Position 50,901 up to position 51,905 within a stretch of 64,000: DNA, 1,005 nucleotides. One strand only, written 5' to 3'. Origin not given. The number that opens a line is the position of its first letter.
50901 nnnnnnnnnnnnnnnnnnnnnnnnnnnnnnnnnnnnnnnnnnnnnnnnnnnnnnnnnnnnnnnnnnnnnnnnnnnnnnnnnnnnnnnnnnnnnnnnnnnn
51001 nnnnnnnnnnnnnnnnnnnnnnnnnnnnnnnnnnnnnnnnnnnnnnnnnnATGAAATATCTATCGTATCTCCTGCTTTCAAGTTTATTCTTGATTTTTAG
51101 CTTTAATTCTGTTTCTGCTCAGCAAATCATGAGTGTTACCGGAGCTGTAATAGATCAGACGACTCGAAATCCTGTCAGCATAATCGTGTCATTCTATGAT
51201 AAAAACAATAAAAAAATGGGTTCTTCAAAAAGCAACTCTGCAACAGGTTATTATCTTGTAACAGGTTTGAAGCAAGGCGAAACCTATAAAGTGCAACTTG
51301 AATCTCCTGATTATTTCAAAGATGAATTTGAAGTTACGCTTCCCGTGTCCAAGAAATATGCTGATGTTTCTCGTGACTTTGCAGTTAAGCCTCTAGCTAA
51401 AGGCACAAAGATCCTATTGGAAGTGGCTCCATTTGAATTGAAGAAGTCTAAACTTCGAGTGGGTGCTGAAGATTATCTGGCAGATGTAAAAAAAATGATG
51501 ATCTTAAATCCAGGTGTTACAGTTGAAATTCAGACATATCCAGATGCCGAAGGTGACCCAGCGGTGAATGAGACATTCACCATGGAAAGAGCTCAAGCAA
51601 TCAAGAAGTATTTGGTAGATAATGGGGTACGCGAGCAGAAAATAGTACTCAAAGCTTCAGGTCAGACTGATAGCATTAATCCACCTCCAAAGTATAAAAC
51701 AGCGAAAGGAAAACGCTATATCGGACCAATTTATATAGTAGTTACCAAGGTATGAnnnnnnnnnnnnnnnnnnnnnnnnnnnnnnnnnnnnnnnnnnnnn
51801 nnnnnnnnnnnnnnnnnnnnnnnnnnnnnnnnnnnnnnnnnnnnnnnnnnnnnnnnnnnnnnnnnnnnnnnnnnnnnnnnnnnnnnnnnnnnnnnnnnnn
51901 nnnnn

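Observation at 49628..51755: MerR regulator followed by a translationally coupled signal-peptide WD40 propeller and OmpA-like gene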

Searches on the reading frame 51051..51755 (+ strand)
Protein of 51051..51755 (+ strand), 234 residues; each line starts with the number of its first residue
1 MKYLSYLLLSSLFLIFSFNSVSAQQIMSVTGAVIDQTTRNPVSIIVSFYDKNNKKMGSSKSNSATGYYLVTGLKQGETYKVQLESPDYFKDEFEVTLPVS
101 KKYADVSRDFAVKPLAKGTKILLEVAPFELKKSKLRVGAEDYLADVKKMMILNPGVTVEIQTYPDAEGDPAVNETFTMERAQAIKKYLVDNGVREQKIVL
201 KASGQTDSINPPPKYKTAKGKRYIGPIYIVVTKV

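Call 3: search_protein_families(library=pfam, proteins=[window:51051-51755:+], max_evalue=0.01)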
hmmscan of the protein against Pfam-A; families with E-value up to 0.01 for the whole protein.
window:51051-51755:+ (234 aa): 3 families
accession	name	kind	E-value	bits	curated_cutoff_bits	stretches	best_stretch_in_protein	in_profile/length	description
PF00691.25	OmpA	-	9.3e-10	39.2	27.2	1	128-211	2-87/98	OmpA family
PF13620.12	CarboxypepD_reg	-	0.00099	19.9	32.3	1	28-102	1-74/82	Carboxypeptidase regulatory-like domain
PF17210.9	SdrD_B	-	0.002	18.7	29.7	1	43-89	26-70/112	SdrD B-like domain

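Call 4: search_protein_families(library=ncbifam, proteins=[window:51051-51755:+], max_evalue=0.01)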
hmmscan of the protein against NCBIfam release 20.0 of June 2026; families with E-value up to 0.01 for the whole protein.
window:51051-51755:+ (234 aa): 18 families
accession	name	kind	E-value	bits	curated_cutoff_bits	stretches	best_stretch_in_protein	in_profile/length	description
NF052230.1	T9SS_PorE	exception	1.7e-12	46.4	600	1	15-206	413-597/648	PorE family type IX secretion system protein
NF053611.1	YiaD_Gzip_OmpA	equivalog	4e-12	46.3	175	1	128-209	106-187/206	YiaD family glycine zipper/OmpA-like lipoprotein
NF053607.1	CHU_0125_OmpA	equivalog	1.2e-09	37.2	620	1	44-209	443-616/639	CHU_0125 family OmpA-like outer membrane integrity protein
TIGR03789.1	pdsO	hypoth_equivalog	1.7e-08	34.5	152.2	1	142-210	157-225/243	sortase-associated OmpA-like protein PdsO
NF053612.1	anchor_PA1041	equivalog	1.2e-07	32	250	1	126-209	133-216/236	PA1041 family peptidoglycan-binding anchor lipoprotein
NF053613.1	OMP_toxin_LptF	equivalog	1.6e-07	31.3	400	1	110-205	127-222/256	lipotoxin F family OmpA-related lipoprotein LptF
TIGR02802.1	Pal_lipo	equivalog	4.4e-07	29.9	125.35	1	128-206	4-82/104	peptidoglycan-associated lipoprotein Pal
NF045787.1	OmpABordt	equivalog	5.1e-07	29.6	200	1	116-220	76-178/194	outer membrane protein OmpA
NF047726.1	AutTranAdhPGAsTpgA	equivalog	1.6e-06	27.5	350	1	155-208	188-241/268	trimeric autotransporter adhesin/peptidogylcan-associated protein TpgA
NF053585.1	OMP_LP_YfiB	equivalog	1.1e-05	25.3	128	1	132-222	64-151/163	outer membrane lipoprotein YfiB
NF008071.1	PRK10808.1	equivalog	3.3e-05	23.4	277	1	128-209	235-318/358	porin OmpA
NF008067.1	PRK10802.1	equivalog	0.00018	21.4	261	1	128-204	71-147/171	peptidoglycan-associated lipoprotein Pal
NF006285.1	PRK08457.1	equivalog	0.00042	20.2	250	1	141-222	140-225/253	flagellar motor protein MotB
NF047653.1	OMPLoa22Lepto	equivalog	0.00088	18.9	300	1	165-209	119-163/183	OmpA family outer membrane lipoprotein Loa22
NF053608.1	Lsa66_OmpA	equivalog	0.0012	17.3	700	1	146-222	497-574/581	fibronectin-binding adhesin Lsa66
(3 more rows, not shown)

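Call 9: find_homologous_proteins(query=window:51051-51755:+, max_evalue=0.001)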
Query window:51051-51755:+ (234 aa): 50 proteins with E <= 0.001 among 591 candidates.
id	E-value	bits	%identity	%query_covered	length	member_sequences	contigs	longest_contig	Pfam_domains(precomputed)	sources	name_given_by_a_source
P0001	4.4e-136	469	93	100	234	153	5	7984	PF00691.26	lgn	-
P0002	4.2e-126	437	85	100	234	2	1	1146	PF00691.26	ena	-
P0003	8.0e-126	436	83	100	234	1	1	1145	PF00691.26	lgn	-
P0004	8.4e-126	436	84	100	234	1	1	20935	PF00691.26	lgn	-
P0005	9.4e-126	435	83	100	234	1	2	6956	PF00691.26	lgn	-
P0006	2.3e-125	434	85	100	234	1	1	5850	PF00691.26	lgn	-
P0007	2.5e-125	434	83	100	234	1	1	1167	PF00691.26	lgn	-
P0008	3.4e-125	434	83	100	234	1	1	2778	PF00691.26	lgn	-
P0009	9.0e-125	432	82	100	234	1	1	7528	PF00691.26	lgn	-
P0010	2.6e-124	431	82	100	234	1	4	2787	PF00691.26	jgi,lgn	-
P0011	3.2e-124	430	82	100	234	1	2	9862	PF00691.26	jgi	-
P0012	4.2e-124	430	82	100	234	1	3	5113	PF00691.26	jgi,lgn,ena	jgi:outer membrane protein OmpA-like peptidoglycan-associated protein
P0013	5.8e-124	430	82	100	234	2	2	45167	PF00691.26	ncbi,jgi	ncbi:MAG: OmpA family protein [Ignavibacteria bacterium]|jgi:outer membrane protein OmpA-like peptid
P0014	6.7e-124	429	84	100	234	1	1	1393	PF00691.26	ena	-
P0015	9.2e-124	429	87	96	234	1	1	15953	PF00691.26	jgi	jgi:outer membrane protein OmpA-like peptidoglycan-associated protein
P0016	1.1e-123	429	81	100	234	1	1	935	PF00691.26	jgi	-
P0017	1.2e-123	429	81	100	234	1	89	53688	PF00691.26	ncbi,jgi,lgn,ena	ncbi:MAG: OmpA family protein [Ignavibacteria bacterium]|jgi:outer membrane protein OmpA-like peptid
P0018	4.9e-123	427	81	100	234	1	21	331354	PF00691.26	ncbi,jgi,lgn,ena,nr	ncbi:hypothetical protein LBMAG35_11930 [Chlorobiota bacterium]|jgi:outer membrane protein OmpA-like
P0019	1.2e-122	425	81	100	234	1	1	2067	PF00691.26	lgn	-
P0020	1.4e-122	425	80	100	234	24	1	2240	PF00691.26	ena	-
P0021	3.9e-122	424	84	95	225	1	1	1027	PF00691.26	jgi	jgi:outer membrane protein OmpA-like peptidoglycan-associated protein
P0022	6.1e-122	423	84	95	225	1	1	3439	PF00691.26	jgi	-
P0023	1.8e-121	421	83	95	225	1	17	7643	PF00691.26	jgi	jgi:outer membrane protein OmpA-like peptidoglycan-associated protein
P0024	7.4e-121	419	83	95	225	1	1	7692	PF00691.26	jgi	jgi:outer membrane protein OmpA-like peptidoglycan-associated protein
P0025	8.3e-121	419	84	94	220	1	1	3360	PF00691.26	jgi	jgi:outer membrane protein OmpA-like peptidoglycan-associated protein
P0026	2.4e-120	418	81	98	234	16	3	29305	PF00691.26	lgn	-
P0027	2.2e-104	366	72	100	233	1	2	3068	PF00691.26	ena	-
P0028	4.5e-93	329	67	97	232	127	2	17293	PF00691.26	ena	-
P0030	3.1e-69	251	54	97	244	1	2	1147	PF00691.26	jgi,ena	-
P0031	1.6e-68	248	52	99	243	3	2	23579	PF00691.26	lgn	-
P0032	2.1e-68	248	55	89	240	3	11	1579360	PF00691.26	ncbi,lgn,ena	ncbi:MAG: hypothetical protein U0264_04660 [Candidatus Kapaibacterium sp.]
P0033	3.1e-68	248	53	93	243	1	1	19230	PF00691.26,PF13620.13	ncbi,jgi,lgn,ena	jgi:outer membrane protein OmpA-like peptidoglycan-associated protein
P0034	3.2e-68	248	52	94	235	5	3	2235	PF00691.26,PF13620.13,PF22904.4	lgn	-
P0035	1.4e-67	245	52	97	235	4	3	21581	PF00691.26,PF13620.13,PF22904.4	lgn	-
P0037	2.9e-66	241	50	97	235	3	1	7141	PF00691.26,PF13620.13,PF22904.4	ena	-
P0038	6.2e-66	240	52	89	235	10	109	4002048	PF00691.26,PF13620.13,PF22904.4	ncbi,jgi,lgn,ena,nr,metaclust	ncbi:MAG TPA: OmpA family protein [Candidatus Kapabacteria bacterium]|jgi:outer membrane protein Omp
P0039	6.1e-65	237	49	100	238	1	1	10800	PF00691.26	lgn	-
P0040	8.3e-65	236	53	94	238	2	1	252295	PF00691.26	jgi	jgi:outer membrane protein OmpA-like peptidoglycan-associated protein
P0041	3.7e-62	228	49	94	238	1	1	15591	PF00691.26,PF13620.13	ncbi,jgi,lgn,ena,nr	ncbi:MAG TPA: OmpA family protein [Patescibacteria group bacterium]|nr:OmpA family protein [Patescib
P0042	6.7e-62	227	51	89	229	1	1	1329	PF00691.26,PF13620.13,PF22904.4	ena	-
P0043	2.4e-53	199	65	60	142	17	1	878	PF00691.26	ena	-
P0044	5.6e-52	194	42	99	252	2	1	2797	PF00691.26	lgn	-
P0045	9.9e-52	194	47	96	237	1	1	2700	PF00691.26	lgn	-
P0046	5.4e-48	181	39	96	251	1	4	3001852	PF00691.26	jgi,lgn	-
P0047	2.4e-47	179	40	94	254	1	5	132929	PF00691.26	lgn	-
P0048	1.3e-45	174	38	94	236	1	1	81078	PF00691.26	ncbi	ncbi:MAG: hypothetical protein Kapaf2KO_14430 [Candidatus Kapaibacteriales bacterium]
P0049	1.1e-40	158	39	99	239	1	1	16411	PF00691.26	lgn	-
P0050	1.5e-38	151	52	61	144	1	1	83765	PF00691.26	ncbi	ncbi:MAG: OmpA family protein [Bacteroidota bacterium]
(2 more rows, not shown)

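Call 10: find_encoding_contigs(protein=P0038, flank=5000, max_places=3)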
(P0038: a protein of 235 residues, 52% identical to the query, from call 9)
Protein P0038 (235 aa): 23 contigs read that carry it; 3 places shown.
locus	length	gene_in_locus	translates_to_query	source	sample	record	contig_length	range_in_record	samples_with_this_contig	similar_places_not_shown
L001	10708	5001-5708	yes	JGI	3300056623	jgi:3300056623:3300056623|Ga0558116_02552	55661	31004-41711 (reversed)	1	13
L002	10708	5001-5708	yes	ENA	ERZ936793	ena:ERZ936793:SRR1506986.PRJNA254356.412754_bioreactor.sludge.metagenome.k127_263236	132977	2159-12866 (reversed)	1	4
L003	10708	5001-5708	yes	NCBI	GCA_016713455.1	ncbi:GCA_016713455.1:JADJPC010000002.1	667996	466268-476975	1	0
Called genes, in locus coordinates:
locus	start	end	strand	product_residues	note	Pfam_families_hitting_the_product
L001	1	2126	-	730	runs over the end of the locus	PF13620:CarboxypepD_reg, PF13715:CarbopepD_reg_2, PF07715:Plug, PF00593:TonB_dep_Rec_b-barrel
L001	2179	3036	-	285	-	PF02569:Pantoate_ligase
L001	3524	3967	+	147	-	PF13411:MerR_1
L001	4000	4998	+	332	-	-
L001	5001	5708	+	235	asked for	PF13620:CarboxypepD_reg (weak), PF22904:NOMO1-like_2nd (weak), PF00691:OmpA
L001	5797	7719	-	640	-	PF07719:TPR_2 (faint), PF13374:TPR_10 (faint), PF13181:TPR_8 (faint), PF13424:TPR_12, PF00515:TPR_1 (weak), PF13424:TPR_12, PF00512:HisKA, PF02518:HATPase_c, +3 more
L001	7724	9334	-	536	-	PF00884:Sulfatase (faint), PF01663:Phosphodiest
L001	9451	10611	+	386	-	PF00266:Aminotran_5, PF01053:Cys_Met_Meta_PP (weak)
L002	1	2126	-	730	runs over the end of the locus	PF13620:CarboxypepD_reg, PF13715:CarbopepD_reg_2, PF07715:Plug, PF00593:TonB_dep_Rec_b-barrel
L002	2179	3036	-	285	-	PF02569:Pantoate_ligase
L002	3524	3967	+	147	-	PF13411:MerR_1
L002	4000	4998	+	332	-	-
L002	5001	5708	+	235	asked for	PF13620:CarboxypepD_reg (weak), PF22904:NOMO1-like_2nd (weak), PF00691:OmpA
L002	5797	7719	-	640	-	PF07719:TPR_2 (faint), PF13374:TPR_10 (faint), PF13181:TPR_8 (faint), PF13424:TPR_12, PF00515:TPR_1 (weak), PF13424:TPR_12, PF00512:HisKA, PF02518:HATPase_c, +3 more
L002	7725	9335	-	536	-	PF00884:Sulfatase (faint), PF01663:Phosphodiest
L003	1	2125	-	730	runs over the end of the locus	PF13620:CarboxypepD_reg, PF13715:CarbopepD_reg_2, PF07715:Plug, PF00593:TonB_dep_Rec_b-barrel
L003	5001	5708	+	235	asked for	PF13620:CarboxypepD_reg (weak), PF22904:NOMO1-like_2nd (weak), PF00691:OmpA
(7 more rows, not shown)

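Call 11: find_encoding_contigs(protein=P0046, flank=5000, max_places=2)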
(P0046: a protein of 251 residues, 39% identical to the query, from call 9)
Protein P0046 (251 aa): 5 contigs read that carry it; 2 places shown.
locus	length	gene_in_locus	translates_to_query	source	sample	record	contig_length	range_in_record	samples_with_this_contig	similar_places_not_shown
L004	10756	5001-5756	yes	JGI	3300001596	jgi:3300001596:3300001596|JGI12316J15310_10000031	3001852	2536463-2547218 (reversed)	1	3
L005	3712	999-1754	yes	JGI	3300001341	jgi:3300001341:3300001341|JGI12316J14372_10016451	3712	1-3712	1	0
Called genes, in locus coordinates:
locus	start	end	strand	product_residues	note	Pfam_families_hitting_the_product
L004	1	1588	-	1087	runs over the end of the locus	PF00133:tRNA-synt_1, PF09334:tRNA-synt_1g (weak), PF08264:Anticodon_1, PF19302:DUF5915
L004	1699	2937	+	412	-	PF00675:Peptidase_M16, PF05193:Peptidase_M16_C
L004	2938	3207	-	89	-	PF01192:RNA_pol_Rpb6 (weak)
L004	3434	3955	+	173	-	PF13411:MerR_1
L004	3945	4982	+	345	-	-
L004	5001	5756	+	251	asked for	PF00691:OmpA (weak)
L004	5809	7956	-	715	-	PF13089:PP_kinase_N, PF02503:PP_kinase, PF17941:PP_kinase_C_1, PF13091:PLDc_2 (faint), PF13090:PP_kinase_C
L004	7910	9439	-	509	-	PF00497:SBP_bac_3, PF10613:Lig_chan-Glu_bd (weak), PF00528:BPD_transp_1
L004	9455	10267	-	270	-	PF00005:ABC_tran, PF13175:AAA_15 (faint), PF02463:SMC_N, PF13304:AAA_21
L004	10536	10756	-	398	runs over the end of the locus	PF01520:Amidase_3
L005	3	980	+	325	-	?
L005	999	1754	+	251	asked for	PF00691:OmpA (weak)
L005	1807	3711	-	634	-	?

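Call 12: find_encoding_contigs(protein=P0032, flank=5000, max_places=2)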
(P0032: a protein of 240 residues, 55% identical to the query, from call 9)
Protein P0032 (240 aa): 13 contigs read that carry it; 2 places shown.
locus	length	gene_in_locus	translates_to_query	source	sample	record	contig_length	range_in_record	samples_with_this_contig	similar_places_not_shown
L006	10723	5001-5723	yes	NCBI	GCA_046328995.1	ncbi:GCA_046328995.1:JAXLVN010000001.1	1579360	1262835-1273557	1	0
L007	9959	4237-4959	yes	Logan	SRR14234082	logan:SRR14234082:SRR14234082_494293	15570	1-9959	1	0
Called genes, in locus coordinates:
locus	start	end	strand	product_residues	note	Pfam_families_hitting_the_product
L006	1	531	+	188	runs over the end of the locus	PF01872:RibD_C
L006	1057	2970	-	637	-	PF02824:TGS, PF07973:tRNA_SAD, PF00587:tRNA-synt_2b, PF03129:HGTP_anticodon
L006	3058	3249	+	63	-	-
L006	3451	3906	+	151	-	PF13411:MerR_1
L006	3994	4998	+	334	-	-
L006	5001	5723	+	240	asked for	PF00691:OmpA (weak)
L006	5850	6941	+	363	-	-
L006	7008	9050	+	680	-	PF02369:Big_1 (weak)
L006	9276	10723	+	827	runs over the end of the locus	PF07676:PD40 (weak)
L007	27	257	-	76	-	PF03831:YjdM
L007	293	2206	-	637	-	PF02824:TGS, PF07973:tRNA_SAD, PF00587:tRNA-synt_2b, PF03129:HGTP_anticodon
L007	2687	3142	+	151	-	PF13411:MerR_1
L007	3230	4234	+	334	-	-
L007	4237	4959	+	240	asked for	PF00691:OmpA (weak)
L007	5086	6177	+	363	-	-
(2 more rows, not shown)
